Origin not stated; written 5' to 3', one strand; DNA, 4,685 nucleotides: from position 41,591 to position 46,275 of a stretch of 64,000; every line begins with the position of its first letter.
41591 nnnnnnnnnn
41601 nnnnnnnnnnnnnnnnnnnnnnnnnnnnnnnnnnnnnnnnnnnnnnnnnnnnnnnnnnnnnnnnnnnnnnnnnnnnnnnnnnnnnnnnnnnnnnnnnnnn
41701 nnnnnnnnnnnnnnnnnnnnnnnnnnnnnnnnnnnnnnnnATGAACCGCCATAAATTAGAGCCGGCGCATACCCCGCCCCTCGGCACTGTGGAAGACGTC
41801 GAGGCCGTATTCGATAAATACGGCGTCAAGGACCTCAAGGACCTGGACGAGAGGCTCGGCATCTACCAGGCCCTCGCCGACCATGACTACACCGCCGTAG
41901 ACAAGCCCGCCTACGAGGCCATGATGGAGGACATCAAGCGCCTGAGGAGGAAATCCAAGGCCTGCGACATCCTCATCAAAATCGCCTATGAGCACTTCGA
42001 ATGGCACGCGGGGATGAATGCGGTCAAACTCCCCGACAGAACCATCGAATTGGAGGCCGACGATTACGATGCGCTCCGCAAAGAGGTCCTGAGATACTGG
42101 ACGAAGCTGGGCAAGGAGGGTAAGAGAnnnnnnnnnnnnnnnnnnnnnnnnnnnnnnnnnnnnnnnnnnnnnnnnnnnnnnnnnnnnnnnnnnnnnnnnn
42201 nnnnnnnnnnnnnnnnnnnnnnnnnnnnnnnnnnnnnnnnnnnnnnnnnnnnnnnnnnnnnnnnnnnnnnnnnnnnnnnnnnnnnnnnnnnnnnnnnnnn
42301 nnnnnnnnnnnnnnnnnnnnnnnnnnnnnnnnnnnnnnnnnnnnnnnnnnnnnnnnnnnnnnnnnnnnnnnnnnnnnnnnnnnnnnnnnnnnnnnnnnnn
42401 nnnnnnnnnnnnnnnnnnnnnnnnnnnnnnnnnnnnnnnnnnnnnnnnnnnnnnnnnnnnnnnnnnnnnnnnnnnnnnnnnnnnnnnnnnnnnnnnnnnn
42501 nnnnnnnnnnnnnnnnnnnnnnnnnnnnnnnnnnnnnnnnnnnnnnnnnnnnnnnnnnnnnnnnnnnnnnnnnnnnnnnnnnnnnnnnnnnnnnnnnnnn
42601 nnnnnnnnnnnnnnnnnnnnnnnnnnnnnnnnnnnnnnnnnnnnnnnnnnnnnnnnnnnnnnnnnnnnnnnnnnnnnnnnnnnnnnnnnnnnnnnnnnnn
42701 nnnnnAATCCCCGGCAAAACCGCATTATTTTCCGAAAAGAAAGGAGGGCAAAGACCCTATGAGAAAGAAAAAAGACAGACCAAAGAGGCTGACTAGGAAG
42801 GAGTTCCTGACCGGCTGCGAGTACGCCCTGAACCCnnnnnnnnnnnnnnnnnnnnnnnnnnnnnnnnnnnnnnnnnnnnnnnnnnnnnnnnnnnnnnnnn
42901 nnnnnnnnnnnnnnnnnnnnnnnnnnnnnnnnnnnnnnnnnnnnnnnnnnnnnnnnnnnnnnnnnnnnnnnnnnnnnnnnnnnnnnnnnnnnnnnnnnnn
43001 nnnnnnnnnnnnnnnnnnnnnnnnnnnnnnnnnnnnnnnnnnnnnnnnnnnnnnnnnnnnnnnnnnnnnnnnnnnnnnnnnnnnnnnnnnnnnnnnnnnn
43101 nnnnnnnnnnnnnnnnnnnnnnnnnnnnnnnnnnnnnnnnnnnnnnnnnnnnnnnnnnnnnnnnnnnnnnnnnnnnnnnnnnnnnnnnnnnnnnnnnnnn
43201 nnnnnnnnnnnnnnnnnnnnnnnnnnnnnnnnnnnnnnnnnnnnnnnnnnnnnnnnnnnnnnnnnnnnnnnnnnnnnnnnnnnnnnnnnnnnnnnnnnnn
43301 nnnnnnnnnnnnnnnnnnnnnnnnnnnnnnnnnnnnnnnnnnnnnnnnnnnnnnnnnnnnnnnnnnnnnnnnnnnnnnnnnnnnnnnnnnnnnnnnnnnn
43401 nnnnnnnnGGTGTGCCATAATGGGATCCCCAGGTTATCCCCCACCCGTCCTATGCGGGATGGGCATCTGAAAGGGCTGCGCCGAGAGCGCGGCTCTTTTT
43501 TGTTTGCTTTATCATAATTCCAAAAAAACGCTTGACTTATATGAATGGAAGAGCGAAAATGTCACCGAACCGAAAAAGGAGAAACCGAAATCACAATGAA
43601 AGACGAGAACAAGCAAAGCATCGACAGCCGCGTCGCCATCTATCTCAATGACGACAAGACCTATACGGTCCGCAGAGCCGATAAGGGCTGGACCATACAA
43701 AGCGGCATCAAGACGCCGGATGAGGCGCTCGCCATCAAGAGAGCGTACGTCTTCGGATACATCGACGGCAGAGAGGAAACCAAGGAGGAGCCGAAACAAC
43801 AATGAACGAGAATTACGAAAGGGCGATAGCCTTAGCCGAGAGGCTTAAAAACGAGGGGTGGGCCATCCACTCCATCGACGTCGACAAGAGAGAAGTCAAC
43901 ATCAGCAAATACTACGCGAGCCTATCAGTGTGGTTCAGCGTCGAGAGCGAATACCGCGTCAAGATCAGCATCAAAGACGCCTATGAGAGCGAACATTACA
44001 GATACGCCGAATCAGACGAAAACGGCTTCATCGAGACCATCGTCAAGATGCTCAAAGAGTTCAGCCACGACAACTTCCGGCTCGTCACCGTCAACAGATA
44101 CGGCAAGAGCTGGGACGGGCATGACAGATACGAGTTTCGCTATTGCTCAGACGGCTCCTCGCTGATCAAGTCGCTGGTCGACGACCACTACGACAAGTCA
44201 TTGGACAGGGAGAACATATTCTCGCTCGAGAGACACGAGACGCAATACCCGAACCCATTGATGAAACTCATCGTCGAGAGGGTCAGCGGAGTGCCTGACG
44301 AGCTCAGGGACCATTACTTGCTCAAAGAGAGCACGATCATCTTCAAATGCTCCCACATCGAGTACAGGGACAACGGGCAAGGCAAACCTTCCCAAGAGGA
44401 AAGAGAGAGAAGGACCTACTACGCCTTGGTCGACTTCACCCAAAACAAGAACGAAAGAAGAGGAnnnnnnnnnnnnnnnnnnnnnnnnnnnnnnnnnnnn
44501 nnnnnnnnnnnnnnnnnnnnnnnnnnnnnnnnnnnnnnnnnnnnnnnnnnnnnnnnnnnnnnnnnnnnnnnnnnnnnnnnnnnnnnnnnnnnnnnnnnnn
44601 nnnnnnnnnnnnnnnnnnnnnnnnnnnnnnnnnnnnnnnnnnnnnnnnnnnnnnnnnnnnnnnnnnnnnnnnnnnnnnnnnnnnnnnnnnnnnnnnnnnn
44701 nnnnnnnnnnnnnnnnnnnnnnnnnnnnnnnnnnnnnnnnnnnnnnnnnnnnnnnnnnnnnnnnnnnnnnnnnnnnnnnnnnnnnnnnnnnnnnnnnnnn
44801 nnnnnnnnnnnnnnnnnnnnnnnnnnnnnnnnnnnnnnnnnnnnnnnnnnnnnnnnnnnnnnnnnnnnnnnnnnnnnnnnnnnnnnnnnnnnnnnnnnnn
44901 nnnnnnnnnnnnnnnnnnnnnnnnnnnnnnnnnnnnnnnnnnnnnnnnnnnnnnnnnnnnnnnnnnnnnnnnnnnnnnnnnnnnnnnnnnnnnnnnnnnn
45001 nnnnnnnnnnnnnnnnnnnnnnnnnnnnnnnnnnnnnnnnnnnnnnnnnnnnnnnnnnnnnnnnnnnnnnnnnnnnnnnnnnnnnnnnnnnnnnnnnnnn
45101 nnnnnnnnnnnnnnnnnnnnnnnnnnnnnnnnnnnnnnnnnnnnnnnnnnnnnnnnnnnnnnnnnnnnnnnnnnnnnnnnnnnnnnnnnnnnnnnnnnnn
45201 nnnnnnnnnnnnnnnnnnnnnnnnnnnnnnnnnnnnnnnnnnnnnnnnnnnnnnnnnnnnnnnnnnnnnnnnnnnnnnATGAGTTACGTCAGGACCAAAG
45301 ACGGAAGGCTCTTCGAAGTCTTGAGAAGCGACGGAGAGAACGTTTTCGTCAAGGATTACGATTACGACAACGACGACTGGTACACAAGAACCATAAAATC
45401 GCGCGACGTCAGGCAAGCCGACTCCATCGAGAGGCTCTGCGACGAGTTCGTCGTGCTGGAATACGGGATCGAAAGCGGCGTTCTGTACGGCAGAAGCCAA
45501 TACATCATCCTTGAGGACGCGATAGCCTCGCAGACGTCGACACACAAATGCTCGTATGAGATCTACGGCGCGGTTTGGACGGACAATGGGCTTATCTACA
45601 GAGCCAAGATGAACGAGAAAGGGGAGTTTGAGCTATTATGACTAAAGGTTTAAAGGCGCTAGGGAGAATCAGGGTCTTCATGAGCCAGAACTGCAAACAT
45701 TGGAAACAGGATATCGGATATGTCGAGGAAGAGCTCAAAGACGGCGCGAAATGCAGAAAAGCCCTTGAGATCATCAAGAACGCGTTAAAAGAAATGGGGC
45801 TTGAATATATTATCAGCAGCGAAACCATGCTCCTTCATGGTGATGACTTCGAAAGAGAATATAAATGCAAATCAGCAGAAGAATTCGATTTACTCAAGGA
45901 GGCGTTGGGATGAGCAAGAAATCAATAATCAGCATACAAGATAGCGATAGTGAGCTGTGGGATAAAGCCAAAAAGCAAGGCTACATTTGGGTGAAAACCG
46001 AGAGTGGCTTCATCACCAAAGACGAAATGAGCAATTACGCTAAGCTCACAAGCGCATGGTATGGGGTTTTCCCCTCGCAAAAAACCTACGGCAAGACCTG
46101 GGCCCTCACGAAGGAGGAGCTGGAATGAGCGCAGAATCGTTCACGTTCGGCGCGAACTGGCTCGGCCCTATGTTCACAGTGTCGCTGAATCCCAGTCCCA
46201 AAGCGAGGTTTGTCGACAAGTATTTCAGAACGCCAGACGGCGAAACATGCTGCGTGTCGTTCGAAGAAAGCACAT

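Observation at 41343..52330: Paralogous small-protein family A with conserved C-terminal tag YG(K/E)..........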

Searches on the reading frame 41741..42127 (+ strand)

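Call 56: search_protein_families(library=pfam, proteins=[window:41741-42127:+], max_evalue=0.1)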
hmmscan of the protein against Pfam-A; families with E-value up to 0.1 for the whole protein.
window:41741-42127:+ (129 aa): 0 families

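Call 57: search_protein_families(library=phrogs, proteins=[window:41741-42127:+], max_evalue=0.1)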
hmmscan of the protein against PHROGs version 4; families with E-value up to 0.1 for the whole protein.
window:41741-42127:+ (129 aa): 1 family
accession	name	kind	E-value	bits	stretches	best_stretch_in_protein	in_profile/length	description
phrog_14575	-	unknown function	0.026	15.8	1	20-70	24-72/87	-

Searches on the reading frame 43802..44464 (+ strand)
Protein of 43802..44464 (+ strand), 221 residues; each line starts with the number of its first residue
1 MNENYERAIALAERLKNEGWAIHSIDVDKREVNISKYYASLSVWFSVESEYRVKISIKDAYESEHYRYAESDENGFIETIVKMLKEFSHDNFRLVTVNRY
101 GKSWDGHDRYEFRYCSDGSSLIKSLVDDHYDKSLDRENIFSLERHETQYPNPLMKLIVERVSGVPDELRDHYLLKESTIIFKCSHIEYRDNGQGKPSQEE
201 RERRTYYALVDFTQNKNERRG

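Call 56: search_protein_families(library=pfam, proteins=[window:43802-44464:+], max_evalue=0.1)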
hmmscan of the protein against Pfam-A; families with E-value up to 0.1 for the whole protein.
window:43802-44464:+ (221 aa): 1 family
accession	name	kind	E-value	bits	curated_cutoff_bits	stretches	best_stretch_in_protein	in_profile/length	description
PF03811.18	Zn_ribbon_InsA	-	0.035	14.3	26.1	1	97-115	16-34/35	InsA N-terminal domain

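Call 57: search_protein_families(library=phrogs, proteins=[window:43802-44464:+], max_evalue=0.1)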
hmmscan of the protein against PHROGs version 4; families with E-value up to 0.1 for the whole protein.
window:43802-44464:+ (221 aa): 0 families

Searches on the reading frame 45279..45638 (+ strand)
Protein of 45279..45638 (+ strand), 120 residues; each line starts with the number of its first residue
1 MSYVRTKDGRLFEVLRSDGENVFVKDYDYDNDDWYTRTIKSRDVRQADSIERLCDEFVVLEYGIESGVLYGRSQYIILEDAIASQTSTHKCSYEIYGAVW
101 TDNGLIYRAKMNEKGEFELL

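Call 56: search_protein_families(library=pfam, proteins=[window:45279-45638:+], max_evalue=0.1)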
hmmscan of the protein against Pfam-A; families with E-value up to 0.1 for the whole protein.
window:45279-45638:+ (120 aa): 0 families

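Call 57: search_protein_families(library=phrogs, proteins=[window:45279-45638:+], max_evalue=0.1)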
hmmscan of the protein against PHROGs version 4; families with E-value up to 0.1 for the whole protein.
window:45279-45638:+ (120 aa): 0 families

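Call 72: search_dna_similar(query=window:45279-45638:+, collection=phages, mode=protein, max_evalue=0.01, max_rows=20)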
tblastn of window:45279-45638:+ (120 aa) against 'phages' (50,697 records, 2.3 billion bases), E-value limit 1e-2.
No match.

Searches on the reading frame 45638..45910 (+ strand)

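Call 56: search_protein_families(library=pfam, proteins=[window:45638-45910:+], max_evalue=0.1)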
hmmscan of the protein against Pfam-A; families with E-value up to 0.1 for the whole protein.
window:45638-45910:+ (91 aa): 1 family
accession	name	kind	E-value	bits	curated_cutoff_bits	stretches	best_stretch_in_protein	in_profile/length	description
PF13192.12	Thioredoxin_3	-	0.096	13.2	24.8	0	37-62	11-36/76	Thioredoxin domain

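Call 57: search_protein_families(library=phrogs, proteins=[window:45638-45910:+], max_evalue=0.1)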
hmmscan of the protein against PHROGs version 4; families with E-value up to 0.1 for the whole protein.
window:45638-45910:+ (91 aa): 0 families

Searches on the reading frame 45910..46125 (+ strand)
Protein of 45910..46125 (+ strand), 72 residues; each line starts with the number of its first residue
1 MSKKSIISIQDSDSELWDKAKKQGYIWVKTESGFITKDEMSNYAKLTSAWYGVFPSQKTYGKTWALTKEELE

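Call 4: search_protein_families(library=pfam, proteins=[window:45910-46125:+], max_evalue=1)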
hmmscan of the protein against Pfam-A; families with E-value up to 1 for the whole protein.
window:45910-46125:+ (72 aa): 2 families
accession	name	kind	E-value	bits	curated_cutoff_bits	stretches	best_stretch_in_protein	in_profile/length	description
PF21959.2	DUF6923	-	0.04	14.1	27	1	7-68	125-185/234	Repeat of unknown function (DUF6923)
PF22343.1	Surface-like_ins_dom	-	0.063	13.8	27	1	6-53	15-62/100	Pilus-presented adhesin helical insertion domain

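Call 5: search_protein_families(library=phrogs, proteins=[window:45910-46125:+], max_evalue=1)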
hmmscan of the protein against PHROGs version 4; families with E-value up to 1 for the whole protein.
window:45910-46125:+ (72 aa): 2 families
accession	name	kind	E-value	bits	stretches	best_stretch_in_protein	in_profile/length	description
phrog_14312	-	unknown function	0.083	14.4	1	1-42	2-42/87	-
phrog_26710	-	unknown function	0.15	13.2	1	27-44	54-71/77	-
